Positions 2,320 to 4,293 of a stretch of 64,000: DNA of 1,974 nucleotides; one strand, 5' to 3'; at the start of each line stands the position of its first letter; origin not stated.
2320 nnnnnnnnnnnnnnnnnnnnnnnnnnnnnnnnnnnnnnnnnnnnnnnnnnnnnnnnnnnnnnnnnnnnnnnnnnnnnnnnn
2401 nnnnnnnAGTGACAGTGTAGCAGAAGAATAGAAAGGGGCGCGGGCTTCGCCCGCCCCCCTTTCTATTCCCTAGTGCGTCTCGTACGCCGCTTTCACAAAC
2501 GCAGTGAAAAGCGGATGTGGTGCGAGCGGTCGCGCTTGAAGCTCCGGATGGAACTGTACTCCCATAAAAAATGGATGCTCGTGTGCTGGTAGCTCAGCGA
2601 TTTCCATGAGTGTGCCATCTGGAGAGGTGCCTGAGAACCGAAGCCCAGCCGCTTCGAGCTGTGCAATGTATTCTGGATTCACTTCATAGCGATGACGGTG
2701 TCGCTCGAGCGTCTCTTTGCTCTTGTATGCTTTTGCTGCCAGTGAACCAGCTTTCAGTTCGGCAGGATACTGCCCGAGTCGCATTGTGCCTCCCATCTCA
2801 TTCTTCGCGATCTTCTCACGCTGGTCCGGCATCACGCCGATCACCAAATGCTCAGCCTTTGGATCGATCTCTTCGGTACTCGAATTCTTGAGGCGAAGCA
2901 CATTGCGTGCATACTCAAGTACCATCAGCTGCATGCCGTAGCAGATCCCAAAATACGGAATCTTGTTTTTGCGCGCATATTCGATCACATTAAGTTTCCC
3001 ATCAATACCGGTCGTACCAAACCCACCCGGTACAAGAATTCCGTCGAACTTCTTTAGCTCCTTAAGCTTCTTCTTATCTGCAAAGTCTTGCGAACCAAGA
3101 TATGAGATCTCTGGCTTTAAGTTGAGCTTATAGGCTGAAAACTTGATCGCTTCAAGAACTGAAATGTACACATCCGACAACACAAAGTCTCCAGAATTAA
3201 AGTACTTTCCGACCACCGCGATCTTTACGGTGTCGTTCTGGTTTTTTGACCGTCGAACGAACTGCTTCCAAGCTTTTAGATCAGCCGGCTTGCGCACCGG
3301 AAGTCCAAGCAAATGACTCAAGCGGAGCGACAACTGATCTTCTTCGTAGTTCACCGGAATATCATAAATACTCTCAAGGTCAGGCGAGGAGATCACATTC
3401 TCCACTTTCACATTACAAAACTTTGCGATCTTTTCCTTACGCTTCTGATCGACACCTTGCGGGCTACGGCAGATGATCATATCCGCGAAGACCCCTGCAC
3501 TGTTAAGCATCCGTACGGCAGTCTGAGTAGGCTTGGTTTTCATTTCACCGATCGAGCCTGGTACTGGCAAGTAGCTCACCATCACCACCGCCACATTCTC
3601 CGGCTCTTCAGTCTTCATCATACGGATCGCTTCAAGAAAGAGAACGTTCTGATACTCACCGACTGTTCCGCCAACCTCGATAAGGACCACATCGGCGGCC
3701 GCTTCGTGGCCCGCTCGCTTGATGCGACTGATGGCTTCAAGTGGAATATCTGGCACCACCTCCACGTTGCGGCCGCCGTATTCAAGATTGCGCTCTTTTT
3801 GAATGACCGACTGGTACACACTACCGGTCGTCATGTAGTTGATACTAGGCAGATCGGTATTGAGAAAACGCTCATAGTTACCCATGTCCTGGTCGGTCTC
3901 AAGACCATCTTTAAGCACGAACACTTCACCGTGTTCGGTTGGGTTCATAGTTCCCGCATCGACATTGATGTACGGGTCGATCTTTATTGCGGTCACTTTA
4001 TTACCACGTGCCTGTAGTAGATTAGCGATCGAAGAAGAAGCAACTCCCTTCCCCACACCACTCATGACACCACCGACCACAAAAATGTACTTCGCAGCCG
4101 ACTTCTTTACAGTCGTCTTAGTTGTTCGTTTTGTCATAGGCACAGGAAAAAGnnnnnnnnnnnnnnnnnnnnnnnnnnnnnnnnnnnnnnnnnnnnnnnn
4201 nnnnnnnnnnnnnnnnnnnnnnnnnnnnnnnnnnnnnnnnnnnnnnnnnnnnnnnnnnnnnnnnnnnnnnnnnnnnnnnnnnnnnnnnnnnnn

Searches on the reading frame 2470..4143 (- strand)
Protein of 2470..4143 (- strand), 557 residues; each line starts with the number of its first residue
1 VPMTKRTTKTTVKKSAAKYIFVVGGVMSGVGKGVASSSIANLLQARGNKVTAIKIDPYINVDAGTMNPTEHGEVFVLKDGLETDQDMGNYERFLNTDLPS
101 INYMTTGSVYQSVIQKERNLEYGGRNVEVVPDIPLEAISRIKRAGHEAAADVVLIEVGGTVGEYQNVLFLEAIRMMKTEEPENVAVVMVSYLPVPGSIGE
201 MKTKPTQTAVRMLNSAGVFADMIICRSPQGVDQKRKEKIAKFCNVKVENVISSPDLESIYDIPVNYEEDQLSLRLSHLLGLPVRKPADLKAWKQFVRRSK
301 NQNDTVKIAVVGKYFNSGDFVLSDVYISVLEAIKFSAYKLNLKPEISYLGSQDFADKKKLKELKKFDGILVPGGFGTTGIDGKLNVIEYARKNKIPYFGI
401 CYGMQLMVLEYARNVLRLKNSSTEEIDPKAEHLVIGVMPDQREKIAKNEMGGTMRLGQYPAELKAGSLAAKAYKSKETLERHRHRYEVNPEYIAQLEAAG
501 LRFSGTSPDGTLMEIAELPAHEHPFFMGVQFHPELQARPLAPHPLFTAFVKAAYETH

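Call 57: search_protein_families(library=pfam, proteins=[window:2470-4143:-], max_evalue=0.00001)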
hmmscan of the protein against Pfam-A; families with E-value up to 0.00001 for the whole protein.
window:2470-4143:- (557 aa): 3 families
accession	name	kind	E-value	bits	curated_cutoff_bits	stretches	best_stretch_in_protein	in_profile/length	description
PF06418.20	CTP_synth_N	-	1.6e-100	336.3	26.1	1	18-279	1-263/265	CTP synthase N-terminus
PF00117.34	GATase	-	7.3e-40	137.1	22.8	1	322-551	2-189/190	Glutamine amidotransferase class-I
PF07722.19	Peptidase_C26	-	7.5e-10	39.4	20.5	1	384-534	95-219/219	Peptidase C26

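Call 59: find_related_loci(query=window:2470-4143:-, collection=genome_contigs, flank=1000)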
Query window:2470-4143:- (557 aa) in genome_contigs; peptide patterns used: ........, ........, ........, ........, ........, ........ (x = any residue, [..] = any of these).
600 stretches matched a pattern (row limit reached: there are more); 585 encode a relative of the query (tblastn E <= 1e-3); the best 80 are kept; 80 distinct loci.
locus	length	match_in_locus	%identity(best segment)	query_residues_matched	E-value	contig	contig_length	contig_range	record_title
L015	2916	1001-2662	79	1-556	0e+0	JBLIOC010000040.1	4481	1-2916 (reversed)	MAG: Candidatus Paceibacteria bacterium isolate 3300053785_176 Ga0535658_0065592, whole genome shotgun sequence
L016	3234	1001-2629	85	14-556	0e+0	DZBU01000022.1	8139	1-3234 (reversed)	MAG TPA_asm: Candidatus Elulimicrobium sp. isolate SulCav_PC08_66_47_31 SulCav_PC08-66_9272_length_8139_cov_18.405369, w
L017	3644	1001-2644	81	5-555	0e+0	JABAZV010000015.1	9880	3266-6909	MAG: Patescibacteria group bacterium isolate HE327_NSB044 NODE_8402_length_9880_cov_5.178219, whole genome shotgun seque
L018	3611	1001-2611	82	19-555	0e+0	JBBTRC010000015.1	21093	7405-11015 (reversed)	MAG: Patescibacteria group bacterium isolate H41-bin044_1 H41_bin044_1_000000000015, whole genome shotgun sequence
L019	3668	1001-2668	77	1-557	0e+0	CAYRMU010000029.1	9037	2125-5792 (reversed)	MAG TPA_asm: uncultured Candidatus Saccharibacteria bacterium isolate SRP219642_co8_65 genome assembly, contig: NODE_127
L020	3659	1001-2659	77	3-556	0e+0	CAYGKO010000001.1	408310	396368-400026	MAG TPA_asm: uncultured Candidatus Saccharibacteria bacterium isolate ERP117304_co1_170 genome assembly, contig: NODE_14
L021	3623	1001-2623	76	13-553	0e+0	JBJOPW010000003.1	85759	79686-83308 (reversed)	MAG: Candidatus Parcubacteria bacterium isolate whiteclaycreek2_2019_sw_WHONDRS-S19S_0038_A_bin.8 scaffold_0000013, whol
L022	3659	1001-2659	72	1-555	0e+0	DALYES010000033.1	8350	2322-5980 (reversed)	MAG TPA_asm: Candidatus Paceibacterota bacterium isolate CTOTU14260 NODE_2186_length_8350_cov_3.026040, whole genome sho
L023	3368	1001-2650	76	7-556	0e+0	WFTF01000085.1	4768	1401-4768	MAG: Patescibacteria group bacterium isolate S139_130 k151_82040, whole genome shotgun sequence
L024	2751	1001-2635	75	13-557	0e+0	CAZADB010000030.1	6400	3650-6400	MAG TPA_asm: uncultured Candidatus Saccharibacteria bacterium isolate binchicken_co24_148 genome assembly, contig: NODE_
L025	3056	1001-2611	77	19-555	0e+0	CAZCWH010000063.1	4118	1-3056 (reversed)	MAG TPA_asm: uncultured Candidatus Saccharibacteria bacterium isolate SRP342105_co2_121 genome assembly, contig: NODE_27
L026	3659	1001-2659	75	1-553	0e+0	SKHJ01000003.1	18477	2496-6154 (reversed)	MAG: Candidatus Kaiserbacteria bacterium isolate CSBr16_199 CSBr16-2417, whole genome shotgun sequence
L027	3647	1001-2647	72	6-555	0e+0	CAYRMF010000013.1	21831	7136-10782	MAG TPA_asm: uncultured Candidatus Saccharibacteria bacterium isolate SRP286056_co1_556 genome assembly, contig: NODE_28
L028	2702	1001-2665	74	1-555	0e+0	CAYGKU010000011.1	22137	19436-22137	MAG TPA_asm: uncultured Candidatus Saccharibacteria bacterium isolate ERP116193_co2_378 genome assembly, contig: NODE_57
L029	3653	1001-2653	77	3-555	0e+0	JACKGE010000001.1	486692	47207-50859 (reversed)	MAG: Candidatus Nomurabacteria bacterium isolate HK-STAS-PATE-26 HK-STAS-PATE-26_1, whole genome shotgun sequence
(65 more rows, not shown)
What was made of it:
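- PyrG is 79-85% identical to Candidatus Paceibacteria and other Patescibacteria MAGs (call 59).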
